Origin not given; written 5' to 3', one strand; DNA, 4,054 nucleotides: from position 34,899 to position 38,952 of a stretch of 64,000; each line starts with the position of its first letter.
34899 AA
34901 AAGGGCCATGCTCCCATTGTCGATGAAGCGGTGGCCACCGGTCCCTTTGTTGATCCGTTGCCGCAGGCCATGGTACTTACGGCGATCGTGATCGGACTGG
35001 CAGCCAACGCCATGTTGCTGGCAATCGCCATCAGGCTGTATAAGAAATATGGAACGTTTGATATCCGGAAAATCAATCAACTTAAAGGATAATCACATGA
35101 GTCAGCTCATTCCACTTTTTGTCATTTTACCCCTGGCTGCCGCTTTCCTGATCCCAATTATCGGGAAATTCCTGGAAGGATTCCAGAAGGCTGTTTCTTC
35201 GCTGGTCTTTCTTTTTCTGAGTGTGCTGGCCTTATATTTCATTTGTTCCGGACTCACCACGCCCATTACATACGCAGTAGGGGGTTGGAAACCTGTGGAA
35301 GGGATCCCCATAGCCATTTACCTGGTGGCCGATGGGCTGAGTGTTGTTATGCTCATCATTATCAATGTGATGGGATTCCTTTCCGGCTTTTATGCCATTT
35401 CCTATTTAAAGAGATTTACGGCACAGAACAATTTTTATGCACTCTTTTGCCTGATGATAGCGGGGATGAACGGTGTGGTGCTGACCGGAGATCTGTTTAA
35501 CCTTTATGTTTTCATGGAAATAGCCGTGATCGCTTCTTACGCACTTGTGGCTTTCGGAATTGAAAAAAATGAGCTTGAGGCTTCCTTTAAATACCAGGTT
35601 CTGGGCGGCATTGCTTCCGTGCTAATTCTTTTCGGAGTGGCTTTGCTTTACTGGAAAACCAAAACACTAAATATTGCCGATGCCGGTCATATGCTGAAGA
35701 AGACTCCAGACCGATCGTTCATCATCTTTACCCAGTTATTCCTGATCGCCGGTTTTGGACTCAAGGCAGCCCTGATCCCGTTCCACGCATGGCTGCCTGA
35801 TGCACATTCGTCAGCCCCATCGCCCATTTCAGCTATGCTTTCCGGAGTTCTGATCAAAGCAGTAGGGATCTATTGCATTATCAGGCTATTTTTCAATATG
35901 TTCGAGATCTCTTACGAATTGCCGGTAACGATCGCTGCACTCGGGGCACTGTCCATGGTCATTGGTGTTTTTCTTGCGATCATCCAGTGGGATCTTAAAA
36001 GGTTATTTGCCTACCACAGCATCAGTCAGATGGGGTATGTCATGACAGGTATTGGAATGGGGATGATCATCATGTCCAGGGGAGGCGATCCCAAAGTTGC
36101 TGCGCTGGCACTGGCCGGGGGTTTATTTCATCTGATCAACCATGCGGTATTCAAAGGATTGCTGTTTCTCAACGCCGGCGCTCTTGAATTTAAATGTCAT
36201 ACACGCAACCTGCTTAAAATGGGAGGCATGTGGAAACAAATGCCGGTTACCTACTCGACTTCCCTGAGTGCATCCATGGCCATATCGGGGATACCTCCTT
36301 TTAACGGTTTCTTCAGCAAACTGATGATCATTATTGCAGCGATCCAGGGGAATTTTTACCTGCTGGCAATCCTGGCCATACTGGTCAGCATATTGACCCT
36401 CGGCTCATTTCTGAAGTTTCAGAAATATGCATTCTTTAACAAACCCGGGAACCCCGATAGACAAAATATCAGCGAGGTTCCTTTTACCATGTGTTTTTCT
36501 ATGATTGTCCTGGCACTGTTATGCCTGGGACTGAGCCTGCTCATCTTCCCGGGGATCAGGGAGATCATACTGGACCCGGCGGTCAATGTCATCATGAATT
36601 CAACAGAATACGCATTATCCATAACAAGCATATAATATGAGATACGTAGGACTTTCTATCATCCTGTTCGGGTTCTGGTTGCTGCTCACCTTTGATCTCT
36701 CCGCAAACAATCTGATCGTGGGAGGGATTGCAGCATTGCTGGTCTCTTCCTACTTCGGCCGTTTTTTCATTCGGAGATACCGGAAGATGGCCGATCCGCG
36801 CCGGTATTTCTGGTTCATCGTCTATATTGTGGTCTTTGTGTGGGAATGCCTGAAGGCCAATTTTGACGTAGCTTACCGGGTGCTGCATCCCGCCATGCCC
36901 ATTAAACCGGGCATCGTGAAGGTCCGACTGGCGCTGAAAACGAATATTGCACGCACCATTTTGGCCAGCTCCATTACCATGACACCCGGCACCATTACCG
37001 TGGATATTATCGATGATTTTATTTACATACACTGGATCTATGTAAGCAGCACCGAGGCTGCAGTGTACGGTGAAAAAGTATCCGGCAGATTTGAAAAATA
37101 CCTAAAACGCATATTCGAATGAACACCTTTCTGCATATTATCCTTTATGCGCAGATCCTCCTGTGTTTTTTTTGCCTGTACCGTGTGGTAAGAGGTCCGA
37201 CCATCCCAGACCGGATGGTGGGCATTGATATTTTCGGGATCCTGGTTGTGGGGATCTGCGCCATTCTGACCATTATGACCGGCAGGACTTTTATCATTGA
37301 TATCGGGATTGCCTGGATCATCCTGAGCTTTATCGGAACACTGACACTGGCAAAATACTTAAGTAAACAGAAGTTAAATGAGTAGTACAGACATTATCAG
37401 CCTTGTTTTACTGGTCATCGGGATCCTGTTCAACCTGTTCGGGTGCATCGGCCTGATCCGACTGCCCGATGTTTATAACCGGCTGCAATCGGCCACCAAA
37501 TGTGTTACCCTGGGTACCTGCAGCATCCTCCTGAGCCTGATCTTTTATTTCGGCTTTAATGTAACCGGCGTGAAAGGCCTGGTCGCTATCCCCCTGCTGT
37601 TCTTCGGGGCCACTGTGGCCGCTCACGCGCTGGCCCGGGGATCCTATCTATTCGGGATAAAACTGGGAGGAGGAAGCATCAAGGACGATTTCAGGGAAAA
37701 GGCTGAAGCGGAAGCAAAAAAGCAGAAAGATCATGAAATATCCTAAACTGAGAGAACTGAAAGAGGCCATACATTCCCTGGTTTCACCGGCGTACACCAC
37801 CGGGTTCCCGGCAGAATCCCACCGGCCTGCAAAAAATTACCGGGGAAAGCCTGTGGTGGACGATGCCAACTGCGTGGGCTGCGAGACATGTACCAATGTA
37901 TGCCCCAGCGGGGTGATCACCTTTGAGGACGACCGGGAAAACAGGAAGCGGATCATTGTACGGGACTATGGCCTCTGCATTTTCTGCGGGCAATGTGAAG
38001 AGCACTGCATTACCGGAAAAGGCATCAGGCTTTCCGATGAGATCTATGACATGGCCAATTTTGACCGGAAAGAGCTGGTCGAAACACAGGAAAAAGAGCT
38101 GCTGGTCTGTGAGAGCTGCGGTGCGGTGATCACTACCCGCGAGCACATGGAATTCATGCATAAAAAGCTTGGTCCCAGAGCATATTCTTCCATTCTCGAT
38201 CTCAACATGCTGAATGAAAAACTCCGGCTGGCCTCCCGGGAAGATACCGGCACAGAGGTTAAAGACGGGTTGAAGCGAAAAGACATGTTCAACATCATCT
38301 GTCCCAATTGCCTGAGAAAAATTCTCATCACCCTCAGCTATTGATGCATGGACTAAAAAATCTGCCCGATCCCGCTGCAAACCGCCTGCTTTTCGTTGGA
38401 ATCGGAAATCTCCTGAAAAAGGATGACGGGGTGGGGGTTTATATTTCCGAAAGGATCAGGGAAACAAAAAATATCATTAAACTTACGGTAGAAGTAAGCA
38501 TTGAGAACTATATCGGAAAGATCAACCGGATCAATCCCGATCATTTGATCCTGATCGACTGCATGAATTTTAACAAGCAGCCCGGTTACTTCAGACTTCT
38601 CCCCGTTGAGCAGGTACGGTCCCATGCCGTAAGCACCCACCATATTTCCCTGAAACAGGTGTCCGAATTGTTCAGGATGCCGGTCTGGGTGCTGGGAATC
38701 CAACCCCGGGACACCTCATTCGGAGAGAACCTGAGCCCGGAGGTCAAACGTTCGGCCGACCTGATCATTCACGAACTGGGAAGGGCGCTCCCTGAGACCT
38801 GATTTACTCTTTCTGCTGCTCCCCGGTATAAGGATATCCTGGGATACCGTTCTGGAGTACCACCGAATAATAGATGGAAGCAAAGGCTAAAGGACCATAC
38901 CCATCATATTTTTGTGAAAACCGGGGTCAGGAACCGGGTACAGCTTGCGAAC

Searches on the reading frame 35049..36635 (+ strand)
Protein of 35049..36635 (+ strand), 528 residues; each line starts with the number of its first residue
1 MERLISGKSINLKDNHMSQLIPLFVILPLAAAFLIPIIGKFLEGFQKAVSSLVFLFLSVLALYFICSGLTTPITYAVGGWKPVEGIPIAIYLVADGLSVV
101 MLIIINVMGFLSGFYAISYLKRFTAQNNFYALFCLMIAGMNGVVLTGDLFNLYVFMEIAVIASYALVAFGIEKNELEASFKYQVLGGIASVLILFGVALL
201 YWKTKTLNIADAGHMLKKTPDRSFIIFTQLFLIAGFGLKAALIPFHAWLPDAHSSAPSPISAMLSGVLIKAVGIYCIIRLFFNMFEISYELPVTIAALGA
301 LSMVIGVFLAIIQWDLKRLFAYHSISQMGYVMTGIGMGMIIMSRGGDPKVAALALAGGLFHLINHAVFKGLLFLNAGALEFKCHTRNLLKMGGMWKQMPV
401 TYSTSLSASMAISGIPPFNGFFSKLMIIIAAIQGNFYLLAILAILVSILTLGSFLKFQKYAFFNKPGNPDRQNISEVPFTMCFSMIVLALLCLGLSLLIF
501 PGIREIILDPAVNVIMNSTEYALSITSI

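Call 7: search_protein_families(library=pfam, proteins=[window:35049-36635:+])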
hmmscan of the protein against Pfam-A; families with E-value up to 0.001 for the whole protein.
window:35049-36635:+ (528 aa): 3 families
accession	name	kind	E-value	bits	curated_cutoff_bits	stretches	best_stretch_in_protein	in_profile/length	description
PF00361.26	Proton_antipo_M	-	1.5e-62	211.9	21.5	1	147-450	2-294/294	NADH:quinone oxidoreductase/Mrp antiporter, TM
PF10125.14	NADHdeh_related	-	1.3e-08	35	27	1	128-251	71-187/218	NADH dehydrogenase I, subunit N related protein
PF00662.26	Proton_antipo_N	-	1.9e-06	28.1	24.5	1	80-130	1-51/51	NADH-Ubiquinone oxidoreductase (complex I), chain 5 N-terminus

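Call 13: find_related_loci(query=window:35049-36635:+, collection=genome_contigs, flank=10000)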
Query window:35049-36635:+ (528 aa) in genome_contigs; peptide patterns used: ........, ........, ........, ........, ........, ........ (x = any residue, [..] = any of these).
290 stretches matched a pattern; 244 encode a relative of the query (tblastn E <= 1e-3); the best 80 are kept; 80 distinct loci.
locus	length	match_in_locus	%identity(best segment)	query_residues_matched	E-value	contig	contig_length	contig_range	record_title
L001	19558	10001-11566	76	7-528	0e+0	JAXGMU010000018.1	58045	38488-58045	MAG: Bacteroidales bacterium isolate AnMBR.bin24 bin24_18, whole genome shotgun sequence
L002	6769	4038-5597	76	7-526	0e+0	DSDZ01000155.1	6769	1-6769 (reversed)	MAG TPA_asm: Bacteroides sp. isolate SpSt-1230 Ga0116197_1000680, whole genome shotgun sequence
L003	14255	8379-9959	72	2-528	0e+0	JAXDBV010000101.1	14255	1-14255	MAG: Bacteroidales bacterium isolate POMEDNA-B27 Raw2_k127_673618, whole genome shotgun sequence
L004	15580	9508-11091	71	1-528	0e+0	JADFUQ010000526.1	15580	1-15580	MAG: Bacteroidetes bacterium isolate C2.bin.40 k83_2783837, whole genome shotgun sequence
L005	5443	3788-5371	70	1-528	0e+0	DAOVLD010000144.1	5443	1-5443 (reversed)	MAG TPA_asm: Bacteroidota bacterium isolate CSMAG_1436 CSMAG_1436_k141_2697003_length_5443_cov_91.0481, whole genome sho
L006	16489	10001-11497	70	13-525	0e+0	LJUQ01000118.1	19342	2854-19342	MAG: Bacteroides sp. SM23_62_1 WORSMTZ_10290, whole genome shotgun sequence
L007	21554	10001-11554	66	11-528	0e+0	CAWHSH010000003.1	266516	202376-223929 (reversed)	MAG: uncultured Bacteroidales bacterium isolate MFD05942.bin.1.149 genome assembly, contig: contig_21662, whole genome s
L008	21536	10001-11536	65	11-522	0e+0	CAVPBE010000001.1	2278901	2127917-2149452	MAG: uncultured Bacteroidales bacterium isolate MFD00032.bin.1.235 genome assembly, contig: contig_13604, whole genome s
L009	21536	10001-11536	64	11-522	0e+0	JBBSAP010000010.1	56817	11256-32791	MAG: Bacteroidales bacterium isolate La6_metabat2.017 La6_metabat2.017_K_430769_L_56817_cov_18.9805, whole genome shotgu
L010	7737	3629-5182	65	11-528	0e+0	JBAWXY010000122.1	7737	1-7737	MAG: Bacteroidota bacterium isolate ELA075 MAG075_122, whole genome shotgun sequence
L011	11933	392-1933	66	11-525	0e+0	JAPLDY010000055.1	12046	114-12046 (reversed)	MAG: Bacteroidia bacterium isolate LacPavin_0920_SED3_MAG_42_11 LacPavin_0920_SED3_scaffold_735841, whole genome shotgun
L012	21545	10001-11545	65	11-525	0e+0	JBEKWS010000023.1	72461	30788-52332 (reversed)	MAG: Bacteroidales bacterium isolate SPRUCE 633 SPRUCE_633_23, whole genome shotgun sequence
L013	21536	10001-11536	64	11-522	0e+0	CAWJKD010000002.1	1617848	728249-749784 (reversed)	MAG: uncultured Bacteroidetes bacterium isolate MFD05942.bin.1.169 genome assembly, contig: contig_14421, whole genome s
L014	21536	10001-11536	64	11-522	0e+0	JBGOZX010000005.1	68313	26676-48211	MAG: Bacteroidia bacterium isolate OBJ_0618_130150_142 k141_4798623_length_68313_cov_30.8831, whole genome shotgun seque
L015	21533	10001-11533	64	15-525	0e+0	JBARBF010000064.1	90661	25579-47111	MAG: Bacteroidales bacterium isolate MFD05764_ilm_asm_bin327 k127_79814, whole genome shotgun sequence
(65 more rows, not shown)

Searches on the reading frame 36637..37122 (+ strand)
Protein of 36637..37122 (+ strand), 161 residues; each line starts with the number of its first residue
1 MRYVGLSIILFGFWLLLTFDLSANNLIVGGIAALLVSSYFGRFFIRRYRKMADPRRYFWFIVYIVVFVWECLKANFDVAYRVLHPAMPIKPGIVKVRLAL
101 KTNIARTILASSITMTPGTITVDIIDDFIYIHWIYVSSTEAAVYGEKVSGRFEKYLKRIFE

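Call 44: search_protein_families(library=pfam, proteins=[window:36637-37122:+])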
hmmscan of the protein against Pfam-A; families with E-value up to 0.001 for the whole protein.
window:36637-37122:+ (161 aa): 1 family
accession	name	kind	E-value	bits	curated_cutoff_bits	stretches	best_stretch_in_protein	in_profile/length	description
PF01899.21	MNHE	-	2.8e-42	144.4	27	1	8-159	2-145/145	Na+/H+ ion antiporter subunit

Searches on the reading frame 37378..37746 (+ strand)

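Call 44: search_protein_families(library=pfam, proteins=[window:37378-37746:+])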
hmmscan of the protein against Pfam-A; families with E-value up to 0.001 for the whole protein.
window:37378-37746:+ (122 aa): 1 family
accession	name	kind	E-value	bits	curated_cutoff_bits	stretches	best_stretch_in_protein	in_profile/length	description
PF03334.19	PhaG_MnhG_YufB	-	1e-21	77.4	23.4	1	11-90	1-80/80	Na+/H+ antiporter subunit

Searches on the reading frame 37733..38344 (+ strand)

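Call 36: search_protein_families(library=pfam, proteins=[window:37733-38344:+])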
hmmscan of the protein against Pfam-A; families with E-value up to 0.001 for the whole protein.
window:37733-38344:+ (203 aa): 8 families
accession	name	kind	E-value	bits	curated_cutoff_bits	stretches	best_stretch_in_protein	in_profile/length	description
PF12838.12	Fer4_7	-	9.1e-11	42.5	27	1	46-95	1-51/52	4Fe-4S dicluster domain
PF13187.11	Fer4_9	-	3.3e-08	33.9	27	1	46-94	1-49/52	4Fe-4S dicluster domain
PF00037.32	Fer4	-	7.4e-08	32.3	21.1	2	40-63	1-24/24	4Fe-4S binding domain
PF13237.11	Fer4_10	-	1.6e-07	31.6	25.5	1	40-92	2-52/53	4Fe-4S dicluster domain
PF12837.12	Fer4_6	-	8.6e-07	29.1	25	1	39-62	1-24/24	4Fe-4S binding domain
PF12797.12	Fer4_2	-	5.9e-05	23.2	24.5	1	39-59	2-22/22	4Fe-4S binding domain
PF14697.11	Fer4_21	-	0.00014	22.3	35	1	42-63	36-58/59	4Fe-4S dicluster domain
PF13183.11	Fer4_8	-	0.00039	21.3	27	0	46-93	4-65/68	4Fe-4S dicluster domain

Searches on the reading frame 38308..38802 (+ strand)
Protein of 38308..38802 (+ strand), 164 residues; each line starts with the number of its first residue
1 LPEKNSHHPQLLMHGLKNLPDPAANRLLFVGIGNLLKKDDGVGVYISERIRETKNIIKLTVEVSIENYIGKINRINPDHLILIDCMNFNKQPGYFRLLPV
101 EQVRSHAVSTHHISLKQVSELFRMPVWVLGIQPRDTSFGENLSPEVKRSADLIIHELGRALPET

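Call 44: search_protein_families(library=pfam, proteins=[window:38308-38802:+])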
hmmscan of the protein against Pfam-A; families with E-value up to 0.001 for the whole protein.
window:38308-38802:+ (164 aa): 1 family
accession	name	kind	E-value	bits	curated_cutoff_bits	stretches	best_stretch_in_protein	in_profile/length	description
PF01750.23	HycI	-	9.1e-11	42.2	23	1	66-156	27-126/130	Hydrogenase maturation protease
